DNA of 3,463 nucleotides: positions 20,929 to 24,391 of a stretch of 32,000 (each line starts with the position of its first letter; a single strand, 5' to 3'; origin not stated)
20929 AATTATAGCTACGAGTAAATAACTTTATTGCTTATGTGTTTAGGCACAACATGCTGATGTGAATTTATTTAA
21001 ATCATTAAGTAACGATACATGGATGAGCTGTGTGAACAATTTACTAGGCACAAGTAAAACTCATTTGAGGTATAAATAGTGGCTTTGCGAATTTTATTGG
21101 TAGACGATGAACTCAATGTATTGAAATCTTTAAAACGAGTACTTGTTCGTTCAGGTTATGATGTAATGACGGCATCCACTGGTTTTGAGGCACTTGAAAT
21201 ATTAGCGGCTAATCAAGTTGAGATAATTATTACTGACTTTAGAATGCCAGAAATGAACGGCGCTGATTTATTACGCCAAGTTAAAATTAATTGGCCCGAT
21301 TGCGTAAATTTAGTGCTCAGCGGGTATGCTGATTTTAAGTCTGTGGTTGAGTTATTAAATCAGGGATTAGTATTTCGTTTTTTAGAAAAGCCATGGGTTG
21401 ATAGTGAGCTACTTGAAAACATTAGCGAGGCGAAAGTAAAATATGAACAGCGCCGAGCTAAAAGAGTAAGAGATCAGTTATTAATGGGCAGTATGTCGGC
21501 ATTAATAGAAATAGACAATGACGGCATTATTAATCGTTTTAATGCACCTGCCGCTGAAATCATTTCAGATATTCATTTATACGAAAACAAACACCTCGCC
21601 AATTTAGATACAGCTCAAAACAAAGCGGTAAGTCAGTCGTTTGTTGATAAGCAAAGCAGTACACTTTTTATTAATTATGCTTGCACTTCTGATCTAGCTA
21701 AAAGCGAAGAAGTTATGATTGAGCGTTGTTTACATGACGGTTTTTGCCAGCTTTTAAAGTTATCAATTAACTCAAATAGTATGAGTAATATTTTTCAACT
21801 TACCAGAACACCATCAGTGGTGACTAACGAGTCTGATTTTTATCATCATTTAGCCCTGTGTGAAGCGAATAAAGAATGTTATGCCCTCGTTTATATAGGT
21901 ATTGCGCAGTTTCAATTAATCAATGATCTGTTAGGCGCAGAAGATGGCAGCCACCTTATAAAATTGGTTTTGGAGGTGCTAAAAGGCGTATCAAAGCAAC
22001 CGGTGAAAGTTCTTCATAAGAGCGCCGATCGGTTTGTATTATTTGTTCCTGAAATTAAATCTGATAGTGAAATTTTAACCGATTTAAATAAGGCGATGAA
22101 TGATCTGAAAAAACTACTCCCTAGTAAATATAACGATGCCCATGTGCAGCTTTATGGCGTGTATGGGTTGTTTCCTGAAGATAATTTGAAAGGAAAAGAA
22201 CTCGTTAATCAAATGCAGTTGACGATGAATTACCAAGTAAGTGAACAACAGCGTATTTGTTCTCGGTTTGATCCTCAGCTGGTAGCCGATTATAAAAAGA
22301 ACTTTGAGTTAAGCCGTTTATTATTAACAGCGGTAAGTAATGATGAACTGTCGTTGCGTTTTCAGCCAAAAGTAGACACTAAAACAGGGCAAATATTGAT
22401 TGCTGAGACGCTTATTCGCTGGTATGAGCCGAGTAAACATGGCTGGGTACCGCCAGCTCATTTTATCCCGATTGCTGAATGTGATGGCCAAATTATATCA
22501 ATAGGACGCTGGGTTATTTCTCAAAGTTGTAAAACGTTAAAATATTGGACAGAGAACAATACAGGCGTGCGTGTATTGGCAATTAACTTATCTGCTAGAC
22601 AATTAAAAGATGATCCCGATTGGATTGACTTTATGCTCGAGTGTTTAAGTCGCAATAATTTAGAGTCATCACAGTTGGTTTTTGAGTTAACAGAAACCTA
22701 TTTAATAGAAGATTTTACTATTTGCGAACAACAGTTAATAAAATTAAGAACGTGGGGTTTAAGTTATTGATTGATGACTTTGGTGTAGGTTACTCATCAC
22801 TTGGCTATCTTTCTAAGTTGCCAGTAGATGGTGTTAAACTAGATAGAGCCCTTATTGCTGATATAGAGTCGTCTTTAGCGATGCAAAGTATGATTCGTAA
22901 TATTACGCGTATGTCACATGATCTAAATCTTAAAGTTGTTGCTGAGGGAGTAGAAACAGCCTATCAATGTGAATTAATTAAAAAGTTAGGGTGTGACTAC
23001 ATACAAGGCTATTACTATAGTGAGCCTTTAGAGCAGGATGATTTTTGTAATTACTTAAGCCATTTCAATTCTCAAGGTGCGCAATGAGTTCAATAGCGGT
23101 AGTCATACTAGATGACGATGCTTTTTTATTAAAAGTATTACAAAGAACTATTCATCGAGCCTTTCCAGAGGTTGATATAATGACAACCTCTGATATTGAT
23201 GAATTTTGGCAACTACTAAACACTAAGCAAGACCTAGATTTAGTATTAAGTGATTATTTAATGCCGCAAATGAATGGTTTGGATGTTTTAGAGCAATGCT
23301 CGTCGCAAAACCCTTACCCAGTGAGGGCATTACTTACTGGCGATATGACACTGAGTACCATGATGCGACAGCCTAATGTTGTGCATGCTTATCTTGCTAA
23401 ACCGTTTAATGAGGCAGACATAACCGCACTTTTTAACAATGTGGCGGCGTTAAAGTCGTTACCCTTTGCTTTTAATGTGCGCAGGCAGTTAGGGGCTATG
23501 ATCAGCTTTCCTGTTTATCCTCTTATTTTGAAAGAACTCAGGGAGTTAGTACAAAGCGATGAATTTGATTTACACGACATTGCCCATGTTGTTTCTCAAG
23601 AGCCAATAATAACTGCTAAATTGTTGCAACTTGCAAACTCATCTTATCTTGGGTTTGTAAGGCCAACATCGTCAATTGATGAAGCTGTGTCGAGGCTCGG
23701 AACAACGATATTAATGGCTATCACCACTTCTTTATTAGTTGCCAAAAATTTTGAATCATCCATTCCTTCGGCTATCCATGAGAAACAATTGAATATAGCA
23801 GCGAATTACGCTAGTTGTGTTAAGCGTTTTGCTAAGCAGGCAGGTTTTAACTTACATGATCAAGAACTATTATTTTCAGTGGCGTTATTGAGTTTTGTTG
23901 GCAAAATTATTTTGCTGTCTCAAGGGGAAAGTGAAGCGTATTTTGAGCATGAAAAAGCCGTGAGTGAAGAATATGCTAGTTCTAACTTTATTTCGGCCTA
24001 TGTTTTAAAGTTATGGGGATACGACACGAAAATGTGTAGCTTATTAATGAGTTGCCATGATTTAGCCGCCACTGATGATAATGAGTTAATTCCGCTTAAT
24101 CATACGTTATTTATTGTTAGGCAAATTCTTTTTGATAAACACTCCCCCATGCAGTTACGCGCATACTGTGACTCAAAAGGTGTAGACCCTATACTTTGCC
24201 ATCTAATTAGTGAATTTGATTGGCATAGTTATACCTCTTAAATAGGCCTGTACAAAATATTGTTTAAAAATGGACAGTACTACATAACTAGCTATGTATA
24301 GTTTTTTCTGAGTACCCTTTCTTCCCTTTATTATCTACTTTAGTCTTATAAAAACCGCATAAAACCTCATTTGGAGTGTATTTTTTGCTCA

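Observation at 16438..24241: Self-contained FIST(NosP-like)/kinase locus wired to three REC proteins whose c-di-GMP domains are degenerate, broken or of unknown function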

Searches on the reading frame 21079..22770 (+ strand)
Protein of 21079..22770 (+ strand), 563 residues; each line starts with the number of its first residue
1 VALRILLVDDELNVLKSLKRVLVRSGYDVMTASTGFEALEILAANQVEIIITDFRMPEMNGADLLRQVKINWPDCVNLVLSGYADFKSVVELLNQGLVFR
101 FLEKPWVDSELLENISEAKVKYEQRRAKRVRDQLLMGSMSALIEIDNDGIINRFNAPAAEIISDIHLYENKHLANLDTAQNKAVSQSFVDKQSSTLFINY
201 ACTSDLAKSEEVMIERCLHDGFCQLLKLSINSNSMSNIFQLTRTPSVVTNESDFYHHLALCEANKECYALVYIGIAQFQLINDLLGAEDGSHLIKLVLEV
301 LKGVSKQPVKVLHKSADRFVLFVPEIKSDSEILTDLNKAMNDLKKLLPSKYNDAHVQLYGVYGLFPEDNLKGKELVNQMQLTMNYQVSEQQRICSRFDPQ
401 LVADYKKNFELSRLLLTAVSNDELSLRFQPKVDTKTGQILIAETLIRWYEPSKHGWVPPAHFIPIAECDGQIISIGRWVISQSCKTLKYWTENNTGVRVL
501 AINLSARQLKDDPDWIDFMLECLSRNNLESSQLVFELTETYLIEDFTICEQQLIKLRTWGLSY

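Call 3: search_protein_families(library=pfam, proteins=[window:21079-22770:+], max_evalue=0.01)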
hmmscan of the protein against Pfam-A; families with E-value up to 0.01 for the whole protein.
window:21079-22770:+ (563 aa): 4 families
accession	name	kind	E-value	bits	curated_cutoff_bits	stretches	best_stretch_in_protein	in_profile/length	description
PF00563.25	EAL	-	1.7e-28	100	31.3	1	415-561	4-147/236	EAL domain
PF00072.30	Response_reg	-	1e-20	74.4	30.2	1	5-115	1-110/111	Response regulator receiver domain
PF00990.26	GGDEF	-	1.5e-08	35.1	23.8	1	252-383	17-151/161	Diguanylate cyclase, GGDEF domain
PF23198.2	PDE8A_N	-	0.0037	17.6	29.6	0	5-72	12-81/147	PDE8A-like, N-terminal domain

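Call 6: search_protein_families(library=ncbifam, proteins=[window:21079-22770:+], max_evalue=0.001)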
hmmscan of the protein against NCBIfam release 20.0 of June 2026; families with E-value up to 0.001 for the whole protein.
window:21079-22770:+ (563 aa): 88 families (the best 25 are shown)
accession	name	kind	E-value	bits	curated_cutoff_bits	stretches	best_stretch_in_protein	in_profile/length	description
NF053512.1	nitric_RR_NosR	exception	1.5e-44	152.7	400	1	5-134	1-130/422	response regulator c-di-GMP phosphodiesterase, NosR family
NF045675.1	PhdiestaseDibA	equivalog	5.7e-40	137.3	980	1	241-562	208-527/623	phosphodiesterase DibA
NF008467.0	PRK11359.1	equivalog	2.1e-35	121.9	857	1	236-560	370-692/800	oxygen-sensing cyclic-di-GMP phosphodiesterase DosP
NF052458.1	PhdiestGepA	equivalog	2.4e-34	118.7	1200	1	264-561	447-742/840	phosphodiesterase GepA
NF007474.0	PRK10060.1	equivalog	4e-32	111.3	782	1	259-557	258-551/663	cyclic di-GMP phosphodiesterase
NF053781.1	cdiGMPphdstlr2612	equivalog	5.6e-31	107.1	1600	1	266-544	871-1149/1268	Tlr1612 family c-di-GMP phosphodiesterase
NF008807.1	PRK11829.1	equivalog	1.5e-28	99.3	733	1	235-561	241-563/670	biofilm formation regulator HmsP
NF052596.1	RR_EAL_PvrR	equivalog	1e-23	83.6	580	2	411-546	143-275/398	response regulator cyclic di-GMP phosphodiesterase PvrR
NF046020.1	HisKinCckABruc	equivalog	1.1e-20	73.2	1000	1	4-115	751-863/868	cell cycle histidine kinase CckA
NF006900.1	PRK09390.1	equivalog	5.1e-20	71.9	255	1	4-131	6-132/203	response regulator FixJ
NF011695.0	PRK15115.1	equivalog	3.8e-18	65.5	763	1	4-137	8-140/445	two-component system response regulator GlrR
TIGR01818.1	ntrC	equivalog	2.3e-17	62.9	558.6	1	5-134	1-129/463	nitrogen regulation protein NR(I)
NF047793.1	ResRegPgtA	equivalog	4.4e-16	58.7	650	1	4-130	7-132/414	two-component system response regulator PgtA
NF008469.0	PRK11361.1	equivalog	2e-15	56.4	714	1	3-111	5-112/461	acetoacetate metabolism transcriptional regulator AtoC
NF007135.0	PRK09581.1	equivalog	4e-15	55.6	474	1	1-153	1-149/457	PleD family two-component system response regulator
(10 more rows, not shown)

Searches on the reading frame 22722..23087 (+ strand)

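Call 3: search_protein_families(library=pfam, proteins=[window:22722-23087:+], max_evalue=0.01)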
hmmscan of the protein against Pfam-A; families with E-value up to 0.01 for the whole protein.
window:22722-23087:+ (121 aa): 1 family
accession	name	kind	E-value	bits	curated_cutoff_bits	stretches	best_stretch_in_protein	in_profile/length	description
PF00563.25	EAL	-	1.9e-35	122.8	31.3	1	3-102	137-236/236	EAL domain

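Call 6: search_protein_families(library=ncbifam, proteins=[window:22722-23087:+], max_evalue=0.001)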
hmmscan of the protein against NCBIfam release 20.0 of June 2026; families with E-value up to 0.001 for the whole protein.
window:22722-23087:+ (121 aa): 14 families
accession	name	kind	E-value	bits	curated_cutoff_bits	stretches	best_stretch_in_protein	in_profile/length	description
NF052458.1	PhdiestGepA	equivalog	1.7e-31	109.2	1200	1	4-108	733-837/840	phosphodiesterase GepA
NF008467.0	PRK11359.1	equivalog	2.3e-30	105.2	857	1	3-115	683-795/800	oxygen-sensing cyclic-di-GMP phosphodiesterase DosP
NF007474.0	PRK10060.1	equivalog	1.3e-29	102.9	782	1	4-115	546-657/663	cyclic di-GMP phosphodiesterase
NF007839.0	PRK10551.1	equivalog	1.2e-25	90.1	461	1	7-115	405-513/518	cyclic di-GMP phosphodiesterase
NF052596.1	RR_EAL_PvrR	equivalog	3e-25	88.7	580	1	8-114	285-391/398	response regulator cyclic di-GMP phosphodiesterase PvrR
NF052265.1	EAL_dom_RimA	equivalog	8.3e-25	87.5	430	1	6-103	137-234/248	S6 modification regulatory phosphodiesterase RimA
NF045675.1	PhdiestaseDibA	equivalog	2.2e-24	85.8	980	1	5-105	518-618/623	phosphodiesterase DibA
NF053781.1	cdiGMPphdstlr2612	equivalog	3.6e-24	84.5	1600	1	10-113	1163-1266/1268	Tlr1612 family c-di-GMP phosphodiesterase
NF008807.1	PRK11829.1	equivalog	5.9e-24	84.1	733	1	4-111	554-662/670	biofilm formation regulator HmsP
NF051476.1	CDiGphdiTpdA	equivalog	4.3e-16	58.8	1000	1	4-100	472-568/570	cyclic di-GMP phosphodiesterase TpdA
NF007298.0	PRK09776.1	equivalog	4.8e-15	54.5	1135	1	3-108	997-1102/1111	diguanylate cyclase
NF045673.1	c-di-GMPRcptLapD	equivalog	1.3e-13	50.1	1020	1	3-103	545-645/647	cyclic di-GMP receptor LapD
NF008281.1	PRK11059.1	equivalog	3.8e-12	45.3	663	1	1-104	528-631/633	RNase E specificity factor CsrD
NF008617.0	PRK11596.1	equivalog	1.6e-10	40.7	190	1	6-108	147-248/255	cyclic-guanylate-specific phosphodiesterase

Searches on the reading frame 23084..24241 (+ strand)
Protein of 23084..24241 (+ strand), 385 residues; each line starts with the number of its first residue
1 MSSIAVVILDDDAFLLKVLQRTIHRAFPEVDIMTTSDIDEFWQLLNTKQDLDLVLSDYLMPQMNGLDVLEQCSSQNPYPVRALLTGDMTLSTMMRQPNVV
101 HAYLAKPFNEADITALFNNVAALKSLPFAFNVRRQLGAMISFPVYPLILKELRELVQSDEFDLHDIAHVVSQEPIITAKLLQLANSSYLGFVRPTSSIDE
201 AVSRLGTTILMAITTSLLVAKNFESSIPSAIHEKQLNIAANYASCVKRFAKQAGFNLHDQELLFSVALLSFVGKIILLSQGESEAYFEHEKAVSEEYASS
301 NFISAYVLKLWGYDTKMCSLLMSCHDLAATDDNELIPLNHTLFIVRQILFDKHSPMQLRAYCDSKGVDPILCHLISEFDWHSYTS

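Call 3: search_protein_families(library=pfam, proteins=[window:23084-24241:+], max_evalue=0.01)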
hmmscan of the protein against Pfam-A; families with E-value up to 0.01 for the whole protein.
window:23084-24241:+ (385 aa): 2 families
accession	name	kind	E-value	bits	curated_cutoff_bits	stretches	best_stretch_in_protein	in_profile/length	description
PF08668.18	HDOD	-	1.4e-22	80.6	22.9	1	143-285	2-143/196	HDOD domain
PF00072.30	Response_reg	-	6.7e-13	49.2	30.2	1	6-116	1-109/111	Response regulator receiver domain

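Call 6: search_protein_families(library=ncbifam, proteins=[window:23084-24241:+], max_evalue=0.001)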
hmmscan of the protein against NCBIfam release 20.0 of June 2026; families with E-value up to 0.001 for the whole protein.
window:23084-24241:+ (385 aa): 30 families (the best 25 are shown)
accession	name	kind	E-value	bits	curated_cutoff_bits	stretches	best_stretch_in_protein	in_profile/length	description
NF053512.1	nitric_RR_NosR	exception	2.4e-19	69.7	400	1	6-122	1-116/422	response regulator c-di-GMP phosphodiesterase, NosR family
TIGR01818.1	ntrC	equivalog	1.9e-11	43.5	558.6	1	6-118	1-111/463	nitrogen regulation protein NR(I)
NF052596.1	RR_EAL_PvrR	equivalog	4.2e-09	35.5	580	1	1-124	1-128/398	response regulator cyclic di-GMP phosphodiesterase PvrR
NF007005.1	PRK09468.1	equivalog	6.2e-08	32.4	331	1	6-208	6-210/237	osmolarity response regulator transcription factor OmpR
NF046022.1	RespRegCpdRBruc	equivalog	6.4e-08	32.6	180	1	5-115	3-111/120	cell cycle two-component system response regulator CpdR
NF008176.1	PRK10923.1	equivalog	1.1e-07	30.8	620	1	5-118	5-116/469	nitrogen regulation protein NR(I)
NF008199.0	PRK10955.1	equivalog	1.4e-07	31.7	341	1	6-117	4-111/232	envelope stress response regulator transcription factor CpxR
NF052573.1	HisKinEspAMyxo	equivalog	8.8e-07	27.3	1400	1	6-119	635-748/755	serine histidine kinase EspA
NF049963.1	RespRegFlgRCampy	domain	1.1e-06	27.8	750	1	5-120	2-112/429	fla regulon two-component system response regulator FlgR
NF001965.0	PRK00742.1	subfamily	3.4e-06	26.5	293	1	2-80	2-79/357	chemotaxis-specific protein-glutamate methyltransferase CheB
NF041734.1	resp_reg_RppA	equivalog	4.1e-06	26.3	250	1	6-116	3-113/229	two-component system response regulator RppA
NF033120.0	vanR_FM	exception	1.1e-05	25.2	460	1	1-118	1-115/231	vancomycin resistance response regulator transcription factor, VanR-F/VanR-M family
NF012227.0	AdeR_RR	equivalog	1.1e-05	25.1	340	1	45-120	50-125/239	efflux system response regulator transcription factor AdeR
NF011695.0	PRK15115.1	equivalog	1.5e-05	24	763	1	5-119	8-120/445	two-component system response regulator GlrR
NF006900.1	PRK09390.1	equivalog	1.6e-05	24.6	255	1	4-119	5-118/203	response regulator FixJ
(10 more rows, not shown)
